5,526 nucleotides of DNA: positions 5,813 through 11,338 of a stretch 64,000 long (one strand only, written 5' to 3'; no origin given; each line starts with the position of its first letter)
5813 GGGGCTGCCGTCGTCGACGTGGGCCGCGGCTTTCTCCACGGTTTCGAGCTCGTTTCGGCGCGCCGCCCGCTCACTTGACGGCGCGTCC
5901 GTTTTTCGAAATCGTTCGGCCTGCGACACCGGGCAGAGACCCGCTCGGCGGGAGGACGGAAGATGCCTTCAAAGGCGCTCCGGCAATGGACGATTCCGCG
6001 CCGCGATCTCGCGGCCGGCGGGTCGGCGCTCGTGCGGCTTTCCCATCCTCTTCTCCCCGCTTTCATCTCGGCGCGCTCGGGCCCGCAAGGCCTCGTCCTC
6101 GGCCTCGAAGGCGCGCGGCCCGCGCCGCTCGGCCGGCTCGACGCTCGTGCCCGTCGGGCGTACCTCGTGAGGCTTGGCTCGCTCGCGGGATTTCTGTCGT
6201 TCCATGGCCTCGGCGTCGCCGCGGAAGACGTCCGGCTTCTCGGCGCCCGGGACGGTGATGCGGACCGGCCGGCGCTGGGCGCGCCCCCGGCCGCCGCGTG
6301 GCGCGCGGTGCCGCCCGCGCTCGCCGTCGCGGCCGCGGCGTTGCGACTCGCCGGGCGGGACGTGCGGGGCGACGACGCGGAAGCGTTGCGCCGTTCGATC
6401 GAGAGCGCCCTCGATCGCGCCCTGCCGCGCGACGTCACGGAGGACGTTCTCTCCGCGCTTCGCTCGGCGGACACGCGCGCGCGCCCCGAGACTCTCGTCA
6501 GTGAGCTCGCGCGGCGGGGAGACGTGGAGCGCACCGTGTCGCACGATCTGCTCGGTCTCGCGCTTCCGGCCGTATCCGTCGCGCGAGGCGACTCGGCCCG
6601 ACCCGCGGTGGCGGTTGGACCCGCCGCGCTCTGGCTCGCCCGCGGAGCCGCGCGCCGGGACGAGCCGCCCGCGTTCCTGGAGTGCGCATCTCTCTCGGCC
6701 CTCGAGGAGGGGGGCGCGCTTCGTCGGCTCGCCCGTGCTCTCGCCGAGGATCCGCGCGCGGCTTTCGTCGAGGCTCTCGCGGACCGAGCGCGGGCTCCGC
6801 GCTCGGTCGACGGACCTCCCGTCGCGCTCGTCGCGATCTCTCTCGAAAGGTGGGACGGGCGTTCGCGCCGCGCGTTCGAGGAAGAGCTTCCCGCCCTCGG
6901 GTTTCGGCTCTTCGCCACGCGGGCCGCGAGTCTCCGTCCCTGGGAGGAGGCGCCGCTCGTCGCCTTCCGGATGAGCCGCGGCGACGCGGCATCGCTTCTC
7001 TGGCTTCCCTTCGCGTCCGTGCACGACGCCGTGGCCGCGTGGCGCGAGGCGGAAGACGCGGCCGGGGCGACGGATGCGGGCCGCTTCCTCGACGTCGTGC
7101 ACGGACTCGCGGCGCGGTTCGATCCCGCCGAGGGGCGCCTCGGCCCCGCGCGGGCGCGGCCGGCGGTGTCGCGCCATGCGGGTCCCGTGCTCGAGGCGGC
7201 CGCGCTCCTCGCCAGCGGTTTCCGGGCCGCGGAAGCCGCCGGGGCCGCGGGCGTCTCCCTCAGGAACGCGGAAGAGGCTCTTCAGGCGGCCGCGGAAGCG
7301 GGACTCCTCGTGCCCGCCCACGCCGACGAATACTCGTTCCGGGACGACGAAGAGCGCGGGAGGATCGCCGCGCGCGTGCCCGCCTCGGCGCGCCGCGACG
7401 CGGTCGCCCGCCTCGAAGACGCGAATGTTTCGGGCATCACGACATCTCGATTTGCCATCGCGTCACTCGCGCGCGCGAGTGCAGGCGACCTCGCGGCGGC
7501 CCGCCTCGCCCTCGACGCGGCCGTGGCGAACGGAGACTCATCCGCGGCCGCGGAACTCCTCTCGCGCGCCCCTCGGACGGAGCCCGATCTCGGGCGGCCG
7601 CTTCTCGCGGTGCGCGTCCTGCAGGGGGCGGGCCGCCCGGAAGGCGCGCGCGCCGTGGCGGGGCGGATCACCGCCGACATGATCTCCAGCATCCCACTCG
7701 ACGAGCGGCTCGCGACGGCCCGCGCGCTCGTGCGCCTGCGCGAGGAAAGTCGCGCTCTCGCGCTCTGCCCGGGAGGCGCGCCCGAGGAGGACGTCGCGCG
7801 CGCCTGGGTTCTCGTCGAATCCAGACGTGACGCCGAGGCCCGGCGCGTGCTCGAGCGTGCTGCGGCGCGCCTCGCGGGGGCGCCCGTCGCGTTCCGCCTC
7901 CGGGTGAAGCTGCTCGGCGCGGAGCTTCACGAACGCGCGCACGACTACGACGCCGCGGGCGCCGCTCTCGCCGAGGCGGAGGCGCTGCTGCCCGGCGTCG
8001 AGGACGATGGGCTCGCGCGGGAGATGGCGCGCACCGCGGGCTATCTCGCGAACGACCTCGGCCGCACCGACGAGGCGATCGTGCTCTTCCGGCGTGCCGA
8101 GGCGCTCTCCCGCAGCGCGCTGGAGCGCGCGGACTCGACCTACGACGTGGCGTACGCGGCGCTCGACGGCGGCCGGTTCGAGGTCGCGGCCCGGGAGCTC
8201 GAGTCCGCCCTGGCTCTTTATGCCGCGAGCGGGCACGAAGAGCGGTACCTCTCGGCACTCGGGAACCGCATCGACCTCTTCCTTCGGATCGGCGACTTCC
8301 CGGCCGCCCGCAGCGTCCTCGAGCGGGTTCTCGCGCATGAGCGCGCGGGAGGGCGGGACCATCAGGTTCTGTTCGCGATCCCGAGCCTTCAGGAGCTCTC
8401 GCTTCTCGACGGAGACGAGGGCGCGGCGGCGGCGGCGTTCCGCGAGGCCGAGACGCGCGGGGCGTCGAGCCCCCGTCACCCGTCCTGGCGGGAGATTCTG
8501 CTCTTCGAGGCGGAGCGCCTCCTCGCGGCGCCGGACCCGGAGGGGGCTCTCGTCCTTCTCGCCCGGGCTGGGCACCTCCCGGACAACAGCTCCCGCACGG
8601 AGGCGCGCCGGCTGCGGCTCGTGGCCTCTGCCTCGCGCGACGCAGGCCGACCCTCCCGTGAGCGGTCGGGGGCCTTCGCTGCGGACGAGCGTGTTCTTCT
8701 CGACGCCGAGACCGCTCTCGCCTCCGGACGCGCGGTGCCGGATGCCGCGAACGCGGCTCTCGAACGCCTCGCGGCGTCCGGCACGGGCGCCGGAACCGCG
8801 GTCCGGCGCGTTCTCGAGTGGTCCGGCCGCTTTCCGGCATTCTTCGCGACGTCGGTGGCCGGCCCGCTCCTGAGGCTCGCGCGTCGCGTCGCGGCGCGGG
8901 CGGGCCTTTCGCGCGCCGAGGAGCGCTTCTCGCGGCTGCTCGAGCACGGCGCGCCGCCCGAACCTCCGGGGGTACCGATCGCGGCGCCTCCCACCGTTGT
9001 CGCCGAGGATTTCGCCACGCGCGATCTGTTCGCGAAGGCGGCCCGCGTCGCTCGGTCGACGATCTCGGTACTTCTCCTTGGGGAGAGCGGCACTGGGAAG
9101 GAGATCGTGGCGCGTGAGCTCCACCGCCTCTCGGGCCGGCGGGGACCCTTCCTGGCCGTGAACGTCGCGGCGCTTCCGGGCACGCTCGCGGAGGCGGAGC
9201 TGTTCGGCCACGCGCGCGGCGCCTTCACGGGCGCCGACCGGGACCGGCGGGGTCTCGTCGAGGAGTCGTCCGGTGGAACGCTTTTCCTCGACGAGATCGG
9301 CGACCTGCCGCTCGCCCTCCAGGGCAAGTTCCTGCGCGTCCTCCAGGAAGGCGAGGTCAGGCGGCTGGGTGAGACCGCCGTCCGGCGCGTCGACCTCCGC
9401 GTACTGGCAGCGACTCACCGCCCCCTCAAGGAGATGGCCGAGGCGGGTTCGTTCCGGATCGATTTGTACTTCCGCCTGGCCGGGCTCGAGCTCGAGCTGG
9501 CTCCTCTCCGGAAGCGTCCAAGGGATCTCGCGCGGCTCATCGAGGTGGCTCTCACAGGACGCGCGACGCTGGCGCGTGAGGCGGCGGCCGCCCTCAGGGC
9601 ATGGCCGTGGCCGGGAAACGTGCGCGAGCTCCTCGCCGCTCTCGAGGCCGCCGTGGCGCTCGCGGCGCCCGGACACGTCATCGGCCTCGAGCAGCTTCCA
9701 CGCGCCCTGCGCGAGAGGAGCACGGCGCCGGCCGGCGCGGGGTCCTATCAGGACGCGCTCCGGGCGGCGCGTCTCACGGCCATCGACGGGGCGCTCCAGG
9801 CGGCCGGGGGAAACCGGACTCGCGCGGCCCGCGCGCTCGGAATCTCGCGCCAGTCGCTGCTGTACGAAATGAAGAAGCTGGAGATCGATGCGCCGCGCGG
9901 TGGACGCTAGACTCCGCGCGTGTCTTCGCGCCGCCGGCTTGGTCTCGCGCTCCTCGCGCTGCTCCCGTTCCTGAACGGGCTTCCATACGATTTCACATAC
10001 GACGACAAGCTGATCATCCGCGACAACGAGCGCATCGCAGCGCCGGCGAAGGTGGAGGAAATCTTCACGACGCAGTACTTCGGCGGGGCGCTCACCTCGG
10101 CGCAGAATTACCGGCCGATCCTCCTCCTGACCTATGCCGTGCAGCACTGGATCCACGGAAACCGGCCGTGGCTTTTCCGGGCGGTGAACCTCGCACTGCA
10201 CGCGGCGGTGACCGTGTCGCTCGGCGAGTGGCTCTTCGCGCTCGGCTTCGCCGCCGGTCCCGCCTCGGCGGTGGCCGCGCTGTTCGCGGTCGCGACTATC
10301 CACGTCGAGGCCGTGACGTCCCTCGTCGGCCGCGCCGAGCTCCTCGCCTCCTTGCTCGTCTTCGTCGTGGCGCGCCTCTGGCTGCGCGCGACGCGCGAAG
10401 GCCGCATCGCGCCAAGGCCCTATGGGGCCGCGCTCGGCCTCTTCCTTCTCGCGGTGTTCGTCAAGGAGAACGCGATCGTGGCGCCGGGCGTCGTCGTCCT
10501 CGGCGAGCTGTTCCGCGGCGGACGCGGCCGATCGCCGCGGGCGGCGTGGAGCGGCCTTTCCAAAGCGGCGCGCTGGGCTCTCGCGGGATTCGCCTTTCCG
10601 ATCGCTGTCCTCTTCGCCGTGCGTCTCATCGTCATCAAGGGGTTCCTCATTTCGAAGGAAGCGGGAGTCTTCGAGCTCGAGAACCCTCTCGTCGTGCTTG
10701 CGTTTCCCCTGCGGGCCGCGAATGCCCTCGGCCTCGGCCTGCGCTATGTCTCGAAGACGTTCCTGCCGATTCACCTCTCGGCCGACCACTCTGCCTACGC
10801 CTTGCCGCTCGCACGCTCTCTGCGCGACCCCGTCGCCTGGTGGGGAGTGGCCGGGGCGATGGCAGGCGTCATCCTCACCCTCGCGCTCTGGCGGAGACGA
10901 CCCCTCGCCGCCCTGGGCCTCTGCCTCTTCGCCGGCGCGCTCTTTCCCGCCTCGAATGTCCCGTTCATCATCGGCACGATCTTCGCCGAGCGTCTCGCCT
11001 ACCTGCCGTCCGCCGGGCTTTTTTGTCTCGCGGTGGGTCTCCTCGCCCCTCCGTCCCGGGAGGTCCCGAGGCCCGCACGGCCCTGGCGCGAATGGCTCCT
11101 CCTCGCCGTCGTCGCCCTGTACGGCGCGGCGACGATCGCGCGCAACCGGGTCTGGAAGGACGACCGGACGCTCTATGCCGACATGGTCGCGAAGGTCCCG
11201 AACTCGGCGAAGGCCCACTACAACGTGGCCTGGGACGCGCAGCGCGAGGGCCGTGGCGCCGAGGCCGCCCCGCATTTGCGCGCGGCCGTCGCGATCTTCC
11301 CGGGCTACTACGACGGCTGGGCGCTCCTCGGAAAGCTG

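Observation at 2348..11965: Divergent glycosylation locus: GT2 + YdjC deacetylase + PIG-V-type GT-C opposite methyltransferase, 1315-aa sigma-54 activator and TMTC-like TPR GT-C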

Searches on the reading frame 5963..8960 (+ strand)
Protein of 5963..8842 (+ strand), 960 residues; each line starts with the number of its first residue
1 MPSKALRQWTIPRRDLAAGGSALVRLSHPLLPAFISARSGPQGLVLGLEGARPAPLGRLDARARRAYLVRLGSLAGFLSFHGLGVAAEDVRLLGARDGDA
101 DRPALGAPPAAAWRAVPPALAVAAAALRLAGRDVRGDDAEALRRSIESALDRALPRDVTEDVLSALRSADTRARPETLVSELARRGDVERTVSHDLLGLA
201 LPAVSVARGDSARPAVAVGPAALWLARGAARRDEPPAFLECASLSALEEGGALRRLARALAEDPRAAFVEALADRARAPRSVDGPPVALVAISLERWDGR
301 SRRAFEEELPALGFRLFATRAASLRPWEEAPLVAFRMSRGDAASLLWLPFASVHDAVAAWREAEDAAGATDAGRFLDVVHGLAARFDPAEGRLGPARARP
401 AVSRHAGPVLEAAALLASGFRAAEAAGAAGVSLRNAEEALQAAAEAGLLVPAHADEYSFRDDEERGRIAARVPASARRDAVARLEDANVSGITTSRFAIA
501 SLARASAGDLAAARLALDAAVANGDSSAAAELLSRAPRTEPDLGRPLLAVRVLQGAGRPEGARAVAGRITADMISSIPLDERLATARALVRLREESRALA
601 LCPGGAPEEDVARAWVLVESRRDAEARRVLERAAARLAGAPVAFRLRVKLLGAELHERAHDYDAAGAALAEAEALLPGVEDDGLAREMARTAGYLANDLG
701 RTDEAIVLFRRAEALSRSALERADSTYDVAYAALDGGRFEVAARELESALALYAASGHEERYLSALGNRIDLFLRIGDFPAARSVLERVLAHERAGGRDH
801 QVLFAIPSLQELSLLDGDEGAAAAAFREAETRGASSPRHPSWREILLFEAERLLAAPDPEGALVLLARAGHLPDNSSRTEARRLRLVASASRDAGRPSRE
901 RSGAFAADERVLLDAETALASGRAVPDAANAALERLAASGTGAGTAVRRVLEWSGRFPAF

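Call 7: search_protein_families(library=pfam, proteins=[window:5963-8960:+], max_evalue=10)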
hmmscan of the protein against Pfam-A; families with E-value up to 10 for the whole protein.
window:5963-8960:+ (999 aa): 3 families
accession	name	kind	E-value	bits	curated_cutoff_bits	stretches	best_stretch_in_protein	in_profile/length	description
PF13432.12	TPR_16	-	0.0048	17.8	32.7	1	730-790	4-58/65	Tetratricopeptide repeat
PF25058.1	ARM_TT21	-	0.15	12.5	27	1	617-670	67-118/155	Tetratricopeptide repeat protein 21 ARM repeat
PF09105.16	SelB-wing_1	-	5.2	7.3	25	1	419-450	17-48/59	Elongation factor SelB, winged helix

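Call 86: search_protein_representatives(protein=window:5963-8842:+)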
Query: 960 residues. Proteins with E-value up to 0.001 (for the whole library): 48; up to 1e-10: 38; up to 1e-30: 28. The best 48 are listed.
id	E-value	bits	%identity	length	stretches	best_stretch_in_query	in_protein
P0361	0.0e+00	1335.6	72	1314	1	1-959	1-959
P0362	2.4e-193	661.3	47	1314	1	4-960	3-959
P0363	1.2e-169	582.8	47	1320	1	19-959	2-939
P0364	2.7e-154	532.1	43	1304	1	11-958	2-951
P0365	1.4e-145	503.3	44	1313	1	8-958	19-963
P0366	1.4e-140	486.7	43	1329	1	5-960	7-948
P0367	5.6e-140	484.7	43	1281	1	7-959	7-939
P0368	2.6e-133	462.7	41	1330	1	7-958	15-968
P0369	3.4e-132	459.0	42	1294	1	8-959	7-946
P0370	7.0e-130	451.3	43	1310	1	8-960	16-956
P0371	1.1e-128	447.3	40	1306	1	7-960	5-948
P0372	4.2e-126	438.8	42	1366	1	8-957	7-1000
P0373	4.1e-115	402.5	60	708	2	1-398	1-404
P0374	1.7e-112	393.8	76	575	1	630-900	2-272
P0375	5.6e-82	292.8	44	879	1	442-959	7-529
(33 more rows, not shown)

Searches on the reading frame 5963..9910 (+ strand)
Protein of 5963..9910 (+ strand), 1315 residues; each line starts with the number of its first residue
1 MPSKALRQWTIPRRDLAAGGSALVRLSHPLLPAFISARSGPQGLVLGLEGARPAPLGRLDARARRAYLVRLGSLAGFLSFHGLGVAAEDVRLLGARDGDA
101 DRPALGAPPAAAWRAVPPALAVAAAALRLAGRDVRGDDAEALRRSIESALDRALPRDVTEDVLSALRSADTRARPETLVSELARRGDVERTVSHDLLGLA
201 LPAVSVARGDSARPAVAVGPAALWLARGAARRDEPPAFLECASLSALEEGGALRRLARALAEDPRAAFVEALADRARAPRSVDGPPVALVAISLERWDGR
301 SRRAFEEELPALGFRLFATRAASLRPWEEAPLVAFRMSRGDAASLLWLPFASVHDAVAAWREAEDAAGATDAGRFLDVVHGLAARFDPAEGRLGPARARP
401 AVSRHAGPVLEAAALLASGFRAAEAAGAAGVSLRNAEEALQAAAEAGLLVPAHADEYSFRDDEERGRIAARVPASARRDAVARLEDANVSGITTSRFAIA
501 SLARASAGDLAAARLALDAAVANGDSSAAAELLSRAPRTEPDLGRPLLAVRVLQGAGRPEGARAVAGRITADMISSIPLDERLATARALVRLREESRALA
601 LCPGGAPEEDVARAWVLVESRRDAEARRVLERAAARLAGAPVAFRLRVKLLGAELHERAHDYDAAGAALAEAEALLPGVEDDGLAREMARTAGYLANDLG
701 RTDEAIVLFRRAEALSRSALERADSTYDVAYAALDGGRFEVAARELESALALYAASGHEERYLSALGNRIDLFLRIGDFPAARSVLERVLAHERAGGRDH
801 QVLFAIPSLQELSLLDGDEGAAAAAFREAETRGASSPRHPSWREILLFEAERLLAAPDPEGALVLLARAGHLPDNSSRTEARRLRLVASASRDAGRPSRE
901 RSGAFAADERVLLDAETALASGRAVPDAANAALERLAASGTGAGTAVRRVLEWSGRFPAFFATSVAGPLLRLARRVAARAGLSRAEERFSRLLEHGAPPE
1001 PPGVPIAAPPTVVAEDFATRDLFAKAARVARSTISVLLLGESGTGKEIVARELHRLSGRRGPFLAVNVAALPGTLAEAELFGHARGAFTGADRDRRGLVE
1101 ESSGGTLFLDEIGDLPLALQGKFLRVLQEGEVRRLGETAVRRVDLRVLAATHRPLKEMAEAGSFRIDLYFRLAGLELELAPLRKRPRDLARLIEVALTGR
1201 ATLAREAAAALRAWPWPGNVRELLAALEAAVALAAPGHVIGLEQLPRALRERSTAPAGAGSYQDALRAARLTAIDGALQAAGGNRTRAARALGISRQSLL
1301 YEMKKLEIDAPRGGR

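Call 6: search_protein_families(library=pfam, proteins=[window:5963-9910:+], max_evalue=0.01)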
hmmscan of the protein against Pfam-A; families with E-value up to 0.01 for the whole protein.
window:5963-9910:+ (1315 aa): 7 families
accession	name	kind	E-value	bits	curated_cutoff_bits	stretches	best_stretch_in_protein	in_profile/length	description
PF00158.32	Sigma54_activat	-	2e-59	200.5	20.2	1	1014-1177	3-167/168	Sigma-54 interaction domain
PF14532.12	Sigma54_activ_2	-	1.1e-15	58.6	25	1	1021-1182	9-138/138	Sigma-54 interaction domain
PF25601.1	AAA_lid_14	-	3.6e-11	43.2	27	1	1201-1255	26-80/87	AAA+ ATPase lid domain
PF02954.25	HTH_8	-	4.6e-08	33.1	22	1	1274-1306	10-42/42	Bacterial regulatory protein, Fis family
PF07728.20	AAA_5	-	1.6e-06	28.6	22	1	1036-1154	2-124/139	AAA domain (dynein-related subfamily)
PF13556.12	HTH_30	-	0.0058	16.8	27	1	1280-1307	10-37/59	PucR C-terminal helix-turn-helix domain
PF13432.12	TPR_16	-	0.0069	17.3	32.7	1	730-790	4-58/65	Tetratricopeptide repeat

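Call 8: search_protein_families(library=ncbifam, proteins=[window:5963-9910:+], max_evalue=0.1)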
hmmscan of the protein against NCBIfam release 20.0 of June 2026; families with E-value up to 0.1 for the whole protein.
window:5963-9910:+ (1315 aa): 28 families (the best 25 are shown)
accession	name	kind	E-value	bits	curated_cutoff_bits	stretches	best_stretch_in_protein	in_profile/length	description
NF008469.0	PRK11361.1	equivalog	1.2e-78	264.9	714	1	1016-1309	149-457/461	acetoacetate metabolism transcriptional regulator AtoC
NF041552.1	TF_PrdR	equivalog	4.3e-78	263.1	795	1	1021-1305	278-575/577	sigma-54 dependent transcriptional regulator PrdR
NF003451.0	PRK05022.1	equivalog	1.3e-73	248.4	476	1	1017-1309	197-511/512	nitric oxide reductase transcriptional regulator NorR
TIGR01818.1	ntrC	equivalog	1.5e-73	248.1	558.6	1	1010-1257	134-390/463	nitrogen regulation protein NR(I)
TIGR01817.1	nifA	equivalog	1.8e-72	244.8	528.85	1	965-1239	151-433/534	nif-specific transcriptional activator NifA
TIGR02915.1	PEP_resp_reg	equivalog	8.2e-72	242.4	502.6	1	1012-1308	141-444/445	PEP-CTERM-box response regulator transcription factor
TIGR02329.1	propionate_PrpR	equivalog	8e-71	239.2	499.2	1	1025-1304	227-525/526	propionate catabolism operon regulatory protein PrpR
NF038308.1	RNA_repair_RtcR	equivalog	3.6e-69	234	650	1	1016-1298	186-503/530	RNA repair transcriptional activator RtcR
NF050807.1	TransRegFlbDCaul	equivalog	1.7e-64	218.4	750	1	1011-1304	119-436/454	sigma-54-dependent transcriptional regulator FlbD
NF007689.0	PRK10365.1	equivalog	1e-63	215.7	760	1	1011-1303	140-439/441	sigma-54-dependent response regulator transcription factor ZraR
NF008176.1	PRK10923.1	equivalog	6e-63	213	620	1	1011-1256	139-392/469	nitrogen regulation protein NR(I)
NF011695.0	PRK15115.1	equivalog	6.4e-63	213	763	1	1020-1310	145-440/445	two-component system response regulator GlrR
NF011953.0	PRK15424.1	equivalog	1.2e-62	212.3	703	1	1027-1305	236-533/538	propionate catabolism operon regulatory protein PrpR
NF011958.0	PRK15429.1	equivalog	7.5e-61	206.6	830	1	1023-1310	392-688/692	formate hydrogenlyase transcriptional activator FlhA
TIGR02974.1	phageshock_pspF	equivalog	1.8e-58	198.4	443.55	1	1018-1232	7-231/336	phage shock protein operon transcriptional activator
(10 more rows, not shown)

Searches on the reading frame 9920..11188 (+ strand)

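Call 7: search_protein_families(library=pfam, proteins=[window:9920-11188:+], max_evalue=10)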
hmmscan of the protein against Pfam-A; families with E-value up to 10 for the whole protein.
seq(423 aa): 1 family
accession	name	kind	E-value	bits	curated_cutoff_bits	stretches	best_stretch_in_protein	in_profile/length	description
PF11293.13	DUF3094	-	0.97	9.6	27.1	1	378-400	19-43/55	Protein of unknown function (DUF3094)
